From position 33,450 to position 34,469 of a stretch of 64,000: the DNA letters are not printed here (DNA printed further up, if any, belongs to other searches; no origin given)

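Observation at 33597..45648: Three adjacent giant secreted hydrolases and a distant giant adhesin carry the same ~580-aa C-terminal cassette: a tag-defined exoprotein family with no visible partner machinery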

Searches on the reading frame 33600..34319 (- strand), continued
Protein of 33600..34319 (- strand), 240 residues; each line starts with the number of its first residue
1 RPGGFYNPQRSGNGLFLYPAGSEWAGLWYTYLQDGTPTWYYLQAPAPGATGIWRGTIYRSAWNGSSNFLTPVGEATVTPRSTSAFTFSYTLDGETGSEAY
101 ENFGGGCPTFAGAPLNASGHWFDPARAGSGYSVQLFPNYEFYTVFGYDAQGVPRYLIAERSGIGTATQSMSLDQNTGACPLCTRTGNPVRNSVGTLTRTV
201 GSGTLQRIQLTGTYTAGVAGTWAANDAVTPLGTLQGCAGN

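Call 32: search_protein_families(library=pfam, proteins=[L009:8525-9046:+, L010:2719-3348:+, L022:8504-9046:+, L043:6797-9046:+, L044:451-3327:+, L039:8-2962:+, L057:216-2948:+, L060:510-3194:+, L054:5993-9028:+, L017:9084-11828:+], max_evalue=0.0001)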
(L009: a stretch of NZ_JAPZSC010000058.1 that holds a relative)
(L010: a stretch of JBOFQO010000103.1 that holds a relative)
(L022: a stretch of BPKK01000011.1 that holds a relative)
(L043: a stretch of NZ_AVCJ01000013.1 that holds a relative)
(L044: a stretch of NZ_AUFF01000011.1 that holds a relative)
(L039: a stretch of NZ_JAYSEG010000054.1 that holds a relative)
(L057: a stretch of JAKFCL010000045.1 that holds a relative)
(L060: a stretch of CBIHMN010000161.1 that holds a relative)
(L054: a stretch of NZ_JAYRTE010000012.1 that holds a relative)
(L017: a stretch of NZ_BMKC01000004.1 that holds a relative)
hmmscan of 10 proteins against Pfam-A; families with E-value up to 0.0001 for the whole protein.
L009:8525-9046:+ (174 aa): 1 family
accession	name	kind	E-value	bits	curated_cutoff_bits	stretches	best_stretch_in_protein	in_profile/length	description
PF17963.7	Big_9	-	3.3e-09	37.9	23.6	1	47-138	7-88/89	Bacterial Ig domain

L010:2719-3348:+ (210 aa): 1 family
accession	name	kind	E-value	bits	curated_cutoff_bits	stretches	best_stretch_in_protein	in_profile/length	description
PF17963.7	Big_9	-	7.9e-09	36.7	23.6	1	83-174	7-88/89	Bacterial Ig domain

L022:8504-9046:+ (181 aa): 1 family
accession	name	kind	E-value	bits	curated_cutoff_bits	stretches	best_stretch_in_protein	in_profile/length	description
PF17963.7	Big_9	-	8.3e-06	27.1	23.6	1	54-144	4-87/89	Bacterial Ig domain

L043:6797-9046:+ (750 aa): 4 families
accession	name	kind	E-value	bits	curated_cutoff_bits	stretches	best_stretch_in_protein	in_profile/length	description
PF25021.1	TEN_NHL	-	3.6e-21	76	27.1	2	243-283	316-356/357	Teneurin NHL domain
PF01436.27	NHL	-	9.6e-14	51.1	20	0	368-394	1-27/28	NHL repeat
PF17963.7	Big_9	-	7.4e-09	36.8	23.6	1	618-713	5-88/89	Bacterial Ig domain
PF00041.27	fn3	-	4.8e-08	33.5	25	1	409-488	3-82/84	Fibronectin type III domain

L044:451-3327:+ (959 aa): 5 families
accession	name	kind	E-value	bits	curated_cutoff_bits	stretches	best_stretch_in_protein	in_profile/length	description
PF03160.20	Calx-beta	-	4.5e-23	82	27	2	734-828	20-119/119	Calx-beta domain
PF13583.11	Reprolysin_4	-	3e-20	73.2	22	1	237-432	4-176/203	Metallo-peptidase family M12B Reprolysin-like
PF13688.12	Reprolysin_5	-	8.6e-16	59.2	27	1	237-437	4-192/196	Metallo-peptidase family M12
PF13582.12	Reprolysin_3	-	6.4e-14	53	22.4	1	260-398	2-123/123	Metallo-peptidase family M12B Reprolysin-like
PF17963.7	Big_9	-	6.3e-08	33.8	23.6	1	839-930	7-88/89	Bacterial Ig domain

L039:8-2962:+ (985 aa): 6 families
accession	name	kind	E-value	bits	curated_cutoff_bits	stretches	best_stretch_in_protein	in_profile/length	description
PF13583.11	Reprolysin_4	-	3.1e-27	96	22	1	250-468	5-203/203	Metallo-peptidase family M12B Reprolysin-like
PF03160.20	Calx-beta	-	9.5e-24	84.1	27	1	743-821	21-99/119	Calx-beta domain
PF13582.12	Reprolysin_3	-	1.3e-17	64.9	22.4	1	273-405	3-123/123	Metallo-peptidase family M12B Reprolysin-like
PF13688.12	Reprolysin_5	-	2.6e-16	60.9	27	1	249-443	4-191/196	Metallo-peptidase family M12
PF17963.7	Big_9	-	6.2e-10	40.3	23.6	1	843-940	3-88/89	Bacterial Ig domain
PF13574.12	Reprolysin_2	-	1.8e-06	28.4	27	1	339-441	73-175/195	Metallo-peptidase family M12B Reprolysin-like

L057:216-2948:+ (911 aa): 4 families
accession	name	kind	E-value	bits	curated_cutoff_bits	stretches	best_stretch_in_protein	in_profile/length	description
PF13583.11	Reprolysin_4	-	6.2e-21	75.4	22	1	195-409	6-200/203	Metallo-peptidase family M12B Reprolysin-like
PF13688.12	Reprolysin_5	-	2.7e-15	57.5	27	1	194-386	5-190/196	Metallo-peptidase family M12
PF03160.20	Calx-beta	-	1.3e-14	54.7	27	0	449-540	17-108/119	Calx-beta domain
PF13582.12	Reprolysin_3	-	6.9e-13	49.6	22.4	1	216-349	2-123/123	Metallo-peptidase family M12B Reprolysin-like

L060:510-3194:+ (895 aa): 4 families
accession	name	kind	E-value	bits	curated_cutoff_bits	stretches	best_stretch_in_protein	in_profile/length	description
PF25021.1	TEN_NHL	-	1.6e-16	60.7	27.1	1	294-334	316-356/357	Teneurin NHL domain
PF00041.27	fn3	-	7e-09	36.2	25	1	575-647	20-82/84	Fibronectin type III domain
PF17963.7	Big_9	-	8.6e-09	36.6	23.6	1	775-869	2-88/89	Bacterial Ig domain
PF01436.27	NHL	-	2.6e-05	24.5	20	0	524-548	2-27/28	NHL repeat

L054:5993-9028:+ (1012 aa): 2 families
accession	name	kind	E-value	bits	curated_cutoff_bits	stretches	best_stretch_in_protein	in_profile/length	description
PF00082.27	Peptidase_S8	-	2.9e-46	158.5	21.8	1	545-839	1-286/288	Subtilase family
PF05922.21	Inhibitor_I9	-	1.1e-07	32.8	21.2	1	479-520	41-82/82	Peptidase inhibitor I9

L017:9084-11828:+ (915 aa): 6 families
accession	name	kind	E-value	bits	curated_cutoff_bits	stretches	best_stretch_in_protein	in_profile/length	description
PF13583.11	Reprolysin_4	-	2.7e-20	73.3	22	1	188-404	6-202/203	Metallo-peptidase family M12B Reprolysin-like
PF03160.20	Calx-beta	-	1.7e-19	70.4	27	1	546-652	12-119/119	Calx-beta domain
PF13688.12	Reprolysin_5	-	3.7e-18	66.9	27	1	186-382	4-193/196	Metallo-peptidase family M12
PF13582.12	Reprolysin_3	-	1.2e-12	48.8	22.4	1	211-342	4-123/123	Metallo-peptidase family M12B Reprolysin-like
PF17963.7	Big_9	-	6e-08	33.9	23.6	1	777-873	4-88/89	Bacterial Ig domain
PF13574.12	Reprolysin_2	-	7.4e-07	29.7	27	1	217-378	14-175/195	Metallo-peptidase family M12B Reprolysin-like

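Call 36: search_protein_representatives(alignment_id=A1)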
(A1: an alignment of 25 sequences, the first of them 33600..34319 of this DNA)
Query: 25 sequences, 277 profile positions. Proteins with E-value up to 0.001 (for the whole library): 4109; up to 1e-10: 1311; up to 1e-30: 335. The best 150 are listed.
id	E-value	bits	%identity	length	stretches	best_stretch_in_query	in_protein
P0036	1.5e-133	460.7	-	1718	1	3-276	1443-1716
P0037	2.2e-133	460.1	-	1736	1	2-276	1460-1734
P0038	9.1e-133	458.1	-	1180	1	4-276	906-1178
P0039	5.5e-132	455.5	-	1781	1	2-276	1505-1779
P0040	1.2e-131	454.5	-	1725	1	2-276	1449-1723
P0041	9.0e-131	451.6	-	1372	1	2-276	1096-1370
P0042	6.4e-129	445.5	-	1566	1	2-275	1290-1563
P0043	3.5e-128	443.1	-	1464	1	3-276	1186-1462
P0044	1.0e-127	441.5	-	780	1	3-276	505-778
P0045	8.2e-127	438.6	-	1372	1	3-276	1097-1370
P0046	1.3e-126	437.9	-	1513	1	3-277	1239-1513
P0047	2.5e-126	437.0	-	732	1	3-276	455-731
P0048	2.6e-126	436.9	-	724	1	3-275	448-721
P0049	6.3e-126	435.7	-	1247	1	4-277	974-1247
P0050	3.9e-125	433.1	-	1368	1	2-276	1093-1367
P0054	2.6e-121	420.5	-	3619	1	2-277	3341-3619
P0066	6.5e-118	409.4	-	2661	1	2-277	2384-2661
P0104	3.7e-105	367.6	-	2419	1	3-277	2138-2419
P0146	2.3e-86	305.9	-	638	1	10-277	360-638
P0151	1.2e-79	283.9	-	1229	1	7-275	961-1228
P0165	7.2e-73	261.6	-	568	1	3-275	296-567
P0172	8.0e-70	251.6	-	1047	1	4-276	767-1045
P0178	5.7e-69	248.8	-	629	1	3-271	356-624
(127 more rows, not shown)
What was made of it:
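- Tried and rejected: The full HMMER scan (call 36) corrected this.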

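Call 37: list_cluster_members(proteins=[P0036, P0054, P0066, P0104, P0146, P0151, P0165, P0178, P0172, P0047])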
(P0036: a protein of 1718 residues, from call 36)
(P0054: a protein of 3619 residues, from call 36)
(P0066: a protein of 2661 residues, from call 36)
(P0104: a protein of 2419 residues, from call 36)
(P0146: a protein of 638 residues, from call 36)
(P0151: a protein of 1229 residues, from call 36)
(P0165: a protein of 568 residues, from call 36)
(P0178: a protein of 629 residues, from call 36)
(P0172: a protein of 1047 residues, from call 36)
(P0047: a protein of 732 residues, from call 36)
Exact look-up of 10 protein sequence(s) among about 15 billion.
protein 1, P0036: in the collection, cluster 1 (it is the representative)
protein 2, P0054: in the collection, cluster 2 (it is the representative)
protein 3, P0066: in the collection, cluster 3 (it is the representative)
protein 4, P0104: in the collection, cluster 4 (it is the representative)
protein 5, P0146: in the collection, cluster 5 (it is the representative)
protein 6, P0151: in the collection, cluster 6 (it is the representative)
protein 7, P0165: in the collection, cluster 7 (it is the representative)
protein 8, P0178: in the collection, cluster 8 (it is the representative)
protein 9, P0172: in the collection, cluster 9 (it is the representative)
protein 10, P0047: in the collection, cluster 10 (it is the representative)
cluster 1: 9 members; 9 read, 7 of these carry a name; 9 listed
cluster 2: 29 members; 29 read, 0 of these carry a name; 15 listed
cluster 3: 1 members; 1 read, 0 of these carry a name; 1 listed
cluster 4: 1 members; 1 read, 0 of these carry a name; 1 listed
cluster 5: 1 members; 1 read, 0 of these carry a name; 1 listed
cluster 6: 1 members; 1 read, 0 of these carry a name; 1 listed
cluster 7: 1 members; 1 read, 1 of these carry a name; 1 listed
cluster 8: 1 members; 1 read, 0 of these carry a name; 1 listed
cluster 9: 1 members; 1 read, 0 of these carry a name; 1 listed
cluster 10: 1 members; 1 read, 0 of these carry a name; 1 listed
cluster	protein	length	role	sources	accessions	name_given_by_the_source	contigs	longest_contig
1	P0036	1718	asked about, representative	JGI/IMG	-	hypothetical protein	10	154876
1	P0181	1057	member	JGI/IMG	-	hypothetical protein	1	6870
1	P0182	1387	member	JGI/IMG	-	hypothetical protein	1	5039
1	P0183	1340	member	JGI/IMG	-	hypothetical protein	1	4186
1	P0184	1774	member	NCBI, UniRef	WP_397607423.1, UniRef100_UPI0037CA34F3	fibronectin type III domain-containing protein [Silanimonas sp.] | fibronectin type III domain-containing protein n=1 Tax=Silanimonas sp. TaxID=1929290 ...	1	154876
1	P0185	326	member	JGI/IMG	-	hypothetical protein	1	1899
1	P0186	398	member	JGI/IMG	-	hypothetical protein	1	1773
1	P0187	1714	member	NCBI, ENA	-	-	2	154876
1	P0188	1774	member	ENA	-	-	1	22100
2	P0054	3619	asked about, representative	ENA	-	-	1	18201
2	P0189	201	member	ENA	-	-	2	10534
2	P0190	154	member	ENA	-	-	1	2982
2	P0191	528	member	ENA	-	-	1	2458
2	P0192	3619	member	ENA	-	-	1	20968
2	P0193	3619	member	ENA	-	-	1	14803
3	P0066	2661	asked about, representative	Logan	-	-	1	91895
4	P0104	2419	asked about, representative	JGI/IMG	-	-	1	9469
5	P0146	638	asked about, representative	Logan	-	-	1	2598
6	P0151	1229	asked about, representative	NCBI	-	-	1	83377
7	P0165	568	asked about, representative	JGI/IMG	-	hypothetical protein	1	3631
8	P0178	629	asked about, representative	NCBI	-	-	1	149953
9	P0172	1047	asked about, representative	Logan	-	-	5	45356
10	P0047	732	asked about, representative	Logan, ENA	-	-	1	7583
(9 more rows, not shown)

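Call 39: search_protein_families(library=pfam, proteins=[L016:16600-17712:-, L007:2081-4729:-, L026:4773-6023:+, L016:3777-4553:-, L069:16627-17415:-, L002:18747-20087:+, L004:10820-13831:-, L062:213-1418:+, L033:13077-15368:-, L020:7507-9207:+], max_evalue=0.0001)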
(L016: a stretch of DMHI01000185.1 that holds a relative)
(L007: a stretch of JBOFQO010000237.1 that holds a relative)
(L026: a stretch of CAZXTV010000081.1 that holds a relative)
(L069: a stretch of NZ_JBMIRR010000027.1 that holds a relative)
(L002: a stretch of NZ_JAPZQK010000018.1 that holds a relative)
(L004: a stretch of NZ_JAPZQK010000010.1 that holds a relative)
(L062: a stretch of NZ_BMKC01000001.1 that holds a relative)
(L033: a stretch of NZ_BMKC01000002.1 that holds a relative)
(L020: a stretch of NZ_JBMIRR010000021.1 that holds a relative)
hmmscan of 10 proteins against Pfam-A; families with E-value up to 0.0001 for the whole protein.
L016:16600-17712:- (371 aa): 3 families
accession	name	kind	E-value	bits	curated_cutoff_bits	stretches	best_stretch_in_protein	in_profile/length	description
PF00005.33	ABC_tran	-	2.2e-30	106.5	25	1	140-288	3-137/137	ABC transporter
PF13304.12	AAA_21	-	2.4e-11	44.7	27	1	257-319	235-299/304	AAA domain, putative AbiEii toxin, Type IV TA system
PF02463.25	SMC_N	-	1.9e-05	24.6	40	0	259-326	136-205/220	RecF/RecN/SMC N terminal domain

L007:2081-4729:- (883 aa): 2 families
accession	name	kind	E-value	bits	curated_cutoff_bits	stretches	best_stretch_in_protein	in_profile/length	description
PF16327.10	CcmF_C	-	1.8e-110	369.6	28.7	1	548-865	1-323/323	Cytochrome c-type biogenesis protein CcmF C-terminal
PF01578.25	Cytochrom_C_asm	-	1.1e-53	182.5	29.9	1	322-528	1-206/212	Cytochrome C assembly protein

L026:4773-6023:+ (417 aa): 1 family
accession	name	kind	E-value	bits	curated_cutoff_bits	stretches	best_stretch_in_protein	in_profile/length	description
PF00119.25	ATP-synt_A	-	6.5e-53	180.2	33.9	1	167-411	2-217/217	ATP synthase A chain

L016:3777-4553:- (259 aa): 1 family
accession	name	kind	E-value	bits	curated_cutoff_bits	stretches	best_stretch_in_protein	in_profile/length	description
PF03100.22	CcmE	-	6.5e-31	107.1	24.6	1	132-226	2-98/99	CcmE domain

L069:16627-17415:- (263 aa): 6 families
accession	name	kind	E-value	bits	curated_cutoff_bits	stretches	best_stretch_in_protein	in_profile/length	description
PF13489.12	Methyltransf_23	-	2.7e-12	47.2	27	1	54-239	9-163/164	Methyltransferase domain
PF08241.18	Methyltransf_11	-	4e-11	43.9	21.2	1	72-170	1-94/95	Methyltransferase domain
PF13847.12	Methyltransf_31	-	1.2e-10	41.7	27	1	67-175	3-113/145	Methyltransferase domain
PF13649.12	Methyltransf_25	-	3.9e-10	40.7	27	1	72-167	2-97/97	Methyltransferase domain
PF08003.17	Methyltransf_9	-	4.8e-10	39.4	23.8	1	58-180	107-226/315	Protein of unknown function (DUF1698)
PF08242.18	Methyltransf_12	-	2e-09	38.5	30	1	72-168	1-97/98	Methyltransferase domain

L002:18747-20087:+ (447 aa): 1 family
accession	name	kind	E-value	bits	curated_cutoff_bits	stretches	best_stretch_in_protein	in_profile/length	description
PF01066.26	CDP-OH_P_transf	-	4e-21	76.4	22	1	211-373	2-150/152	CDP-alcohol phosphatidyltransferase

L004:10820-13831:- (1004 aa): 9 families
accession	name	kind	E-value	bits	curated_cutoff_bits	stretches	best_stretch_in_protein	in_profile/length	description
PF00990.26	GGDEF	-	8.9e-46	156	23.8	1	834-990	1-161/161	Diguanylate cyclase, GGDEF domain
PF13185.12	GAF_2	-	1.4e-29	103.5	28.6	2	369-501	10-127/136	GAF domain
PF01590.32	GAF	-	1.5e-25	90.7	22.4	1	75-204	3-132/133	GAF domain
PF08447.18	PAS_3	-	1.7e-12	47.8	25.6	1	245-313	2-72/89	PAS fold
PF00989.32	PAS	-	2.2e-11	44.2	22.6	1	226-312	5-92/113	PAS fold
PF08448.16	PAS_4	-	2.4e-11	44.3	23.1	1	228-333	1-108/110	PAS fold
PF13492.12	GAF_3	-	7e-08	33.4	27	0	75-205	3-127/129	GAF domain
PF13188.13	PAS_8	-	1e-06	28.9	21.8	0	226-276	5-55/65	PAS domain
PF13426.13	PAS_9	-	6.6e-05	23.6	27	0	235-312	4-80/103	PAS domain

L062:213-1418:+ (402 aa): 0 families

L033:13077-15368:- (764 aa): 3 families
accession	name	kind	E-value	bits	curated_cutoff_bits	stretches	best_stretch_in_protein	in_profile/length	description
PF00501.34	AMP-binding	-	2e-90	303.8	29.9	1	193-580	2-377/384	AMP-binding enzyme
PF13193.12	AMP-binding_C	-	6e-27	94.8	24.5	1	642-720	1-76/76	AMP-binding enzyme C-terminal domain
PF16177.11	ACAS_N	-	5.8e-17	61.7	27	1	134-191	1-55/55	Acetyl-coenzyme A synthetase N-terminus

L020:7507-9207:+ (567 aa): 3 families
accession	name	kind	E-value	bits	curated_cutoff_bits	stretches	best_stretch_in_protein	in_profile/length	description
PF00006.31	ATP-synt_ab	-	8.7e-79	264.5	29.5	1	203-429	1-213/213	ATP synthase alpha/beta family, nucleotide-binding domain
PF00306.32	ATP-synt_ab_C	-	1.8e-43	148.3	27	1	436-561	1-126/126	ATP synthase alpha/beta chain, C terminal domain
PF02874.29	ATP-synt_ab_N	-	7.9e-12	46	20.9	1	82-145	5-68/69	ATP synthase alpha/beta family, beta-barrel domain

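Call 46: find_encoding_contigs(protein=P0178, flank=10000, max_places=2)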
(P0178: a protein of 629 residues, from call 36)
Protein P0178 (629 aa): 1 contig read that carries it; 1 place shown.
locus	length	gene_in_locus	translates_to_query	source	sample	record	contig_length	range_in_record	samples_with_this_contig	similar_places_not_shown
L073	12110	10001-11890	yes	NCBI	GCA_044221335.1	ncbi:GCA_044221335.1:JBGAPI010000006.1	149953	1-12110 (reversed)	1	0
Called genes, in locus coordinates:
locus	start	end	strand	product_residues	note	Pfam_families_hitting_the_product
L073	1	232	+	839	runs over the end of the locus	PF17148:DUF5117, PF16313:DUF4953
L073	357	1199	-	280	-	PF04203:Sortase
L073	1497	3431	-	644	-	PF08487:VIT, PF13757:VIT_2 (weak), PF13768:VWA_3, PF00092:VWA, PF13519:VWA_2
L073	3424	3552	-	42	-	-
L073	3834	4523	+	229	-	PF00072:Response_reg, PF00486:Trans_reg_C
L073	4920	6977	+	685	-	PF00512:HisKA, PF02518:HATPase_c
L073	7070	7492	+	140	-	PF00903:Glyoxalase, PF13669:Glyoxalase_4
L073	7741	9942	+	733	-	PF00580:UvrD-helicase, PF13245:AAA_19, PF13604:AAA_30 (faint), PF13361:UvrD_C, PF13538:UvrD_C_2 (weak), PF21196:PcrA_UvrD_tudor (weak)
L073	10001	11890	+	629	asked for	-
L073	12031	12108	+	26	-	?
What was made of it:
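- Tried and rejected: Sortase plus VIT/VWA pair near one distant copy (L073, call 46).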

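Call 57: find_homologous_proteins(query=A3, max_evalue=0.001)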
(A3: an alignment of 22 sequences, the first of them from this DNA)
Query A3 (22 sequences) (240 aa, profile of the alignment): 49 proteins with E <= 0.001 among 6496 candidates.
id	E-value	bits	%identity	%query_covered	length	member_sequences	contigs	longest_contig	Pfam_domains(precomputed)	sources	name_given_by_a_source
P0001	4.8e-90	319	100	100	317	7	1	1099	-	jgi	jgi:hypothetical protein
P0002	6.4e-90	319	97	100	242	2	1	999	-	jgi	jgi:hypothetical protein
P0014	1.9e-88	314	58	99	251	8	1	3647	-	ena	-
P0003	4.5e-88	313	92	100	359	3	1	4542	-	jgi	jgi:hypothetical protein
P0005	6.2e-88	312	84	99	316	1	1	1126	-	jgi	jgi:hypothetical protein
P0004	1.0e-87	312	88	100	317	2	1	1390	-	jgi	jgi:hypothetical protein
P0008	2.0e-87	311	62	100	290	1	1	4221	-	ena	-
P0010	9.0e-87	309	63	99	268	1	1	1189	-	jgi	jgi:hypothetical protein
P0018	1.7e-86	308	52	99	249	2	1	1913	-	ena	-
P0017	2.5e-86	307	53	99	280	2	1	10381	-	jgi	jgi:hypothetical protein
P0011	7.6e-86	306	63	99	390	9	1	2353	-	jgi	jgi:hypothetical protein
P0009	6.8e-84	299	62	99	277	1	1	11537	-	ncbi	ncbi:MAG: hypothetical protein ACRC2H_11095 [Silanimonas sp.]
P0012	5.7e-83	296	60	99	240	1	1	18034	-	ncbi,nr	ncbi:MAG TPA: hypothetical protein DCM32_06795, partial [Xanthomonadaceae bacterium]|nr:hypothetical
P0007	8.4e-83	296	65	99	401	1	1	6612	-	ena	-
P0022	1.0e-81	292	52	99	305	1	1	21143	-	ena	-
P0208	8.4e-9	53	33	39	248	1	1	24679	-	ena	-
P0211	2.6e-6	45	32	39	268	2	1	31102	-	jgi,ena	-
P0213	5.5e-4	38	37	19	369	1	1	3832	-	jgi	jgi:hypothetical protein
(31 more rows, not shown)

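Call 59: search_protein_families(library=pfam, proteins=[P0208, P0211, P0213, P0047, P0178], max_evalue=1)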
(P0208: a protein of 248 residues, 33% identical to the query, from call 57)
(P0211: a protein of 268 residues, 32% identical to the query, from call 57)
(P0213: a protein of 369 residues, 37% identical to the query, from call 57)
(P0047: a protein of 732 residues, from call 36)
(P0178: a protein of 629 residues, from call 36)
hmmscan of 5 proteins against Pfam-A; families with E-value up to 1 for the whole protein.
P0208 (248 aa): 0 families

P0211 (268 aa): 0 families

P0213 (369 aa): 3 families
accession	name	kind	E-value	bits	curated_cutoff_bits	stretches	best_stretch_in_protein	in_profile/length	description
PF20549.3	DUF6763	-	0.071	13.7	27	1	25-50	8-33/97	Family of unknown function (DUF6763)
PF14442.11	Bd3614_N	-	0.14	12.9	25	1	43-67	18-42/92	Bd3614-like deaminase N-terminal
PF14930.12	Qn_am_d_aII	-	0.81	10.4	27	0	188-212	14-38/107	Quinohemoprotein amine dehydrogenase, alpha subunit domain II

P0047 (732 aa): 2 families
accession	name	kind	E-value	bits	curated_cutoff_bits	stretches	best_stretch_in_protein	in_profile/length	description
PF17963.7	Big_9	-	1.7e-06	29.3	23.6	1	46-136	7-87/89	Bacterial Ig domain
PF17892.7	Cadherin_5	-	0.063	13.5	26.5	1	90-135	46-93/98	Cadherin-like domain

P0178 (629 aa): 0 families
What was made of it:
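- Closest known: Widespread single-barrel '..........' hypothetical proteins. Different: They are also unnamed in Pfam (call 59).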

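Call 68: fold_search(model_id=the predicted structure, library=viral)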
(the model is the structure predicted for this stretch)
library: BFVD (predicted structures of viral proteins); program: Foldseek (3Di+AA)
matches with E <= 10: 607; with E <= 0.001: 0
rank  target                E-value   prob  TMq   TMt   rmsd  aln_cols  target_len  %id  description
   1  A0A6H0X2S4            1.9e-02  0.18  0.14  0.06  33.0       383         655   11  (no name in the UniProt tables at hand)
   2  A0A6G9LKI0            2.8e-02  0.41  0.20  0.09  17.9       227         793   11  (no name in the UniProt tables at hand)
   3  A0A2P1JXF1            3.3e-02  0.25  0.21  0.17  17.4       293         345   11  Glycosyl hydrolase [Rhodococcus phage Finch]
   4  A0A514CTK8            3.3e-02  0.14  0.15  0.05  36.5       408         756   10  (no name in the UniProt tables at hand)
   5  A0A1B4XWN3            3.7e-02  0.18  0.15  0.09  26.7       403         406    4  Uncharacterized protein [Tenacibaculum phage pT24]
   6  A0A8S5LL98            4.4e-02  0.13  0.15  0.10  21.8       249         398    7  Prokaryotic membrane lipoprotein lipid attachment site [Siphoviridae sp. ctvod4]
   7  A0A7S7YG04            5.4e-02  0.20  0.17  0.16  18.9       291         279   10  Proliferating cell nuclear antigen [Medusavirus stheno T3]
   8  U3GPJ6                6.2e-02  0.15  0.15  0.12  19.9       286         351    6  DNA polymerase processivity factor [Suid betaherpesvirus 2]
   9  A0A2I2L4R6            6.5e-02  0.11  0.11  0.09  19.2       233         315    9  MORN-repeat protein [Orpheovirus IHUMI-LCC2]
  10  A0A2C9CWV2            6.5e-02  0.09  0.13  0.12  21.2       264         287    8  Uncharacterized protein [Yersinia phage fHe-Yen9-04]
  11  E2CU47                8.6e-02  0.10  0.15  0.15  19.1       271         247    9  Proliferating cell nuclear antigen [Turbot reddish body iridovirus]
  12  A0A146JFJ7            9.0e-02  0.10  0.14  0.13  17.7       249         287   10  (no name in the UniProt tables at hand)
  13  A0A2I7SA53            9.9e-02  0.11  0.15  0.11  21.0       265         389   11  (no name in the UniProt tables at hand)
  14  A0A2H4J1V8            1.0e-01  0.10  0.15  0.13  18.0       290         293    7  Uncharacterized protein [uncultured Caudovirales phage]
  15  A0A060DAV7            1.2e-01  0.03  0.09  0.08  26.5       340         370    9  Glycoprotein (Fragment) [Fox fecal bunyavirus]
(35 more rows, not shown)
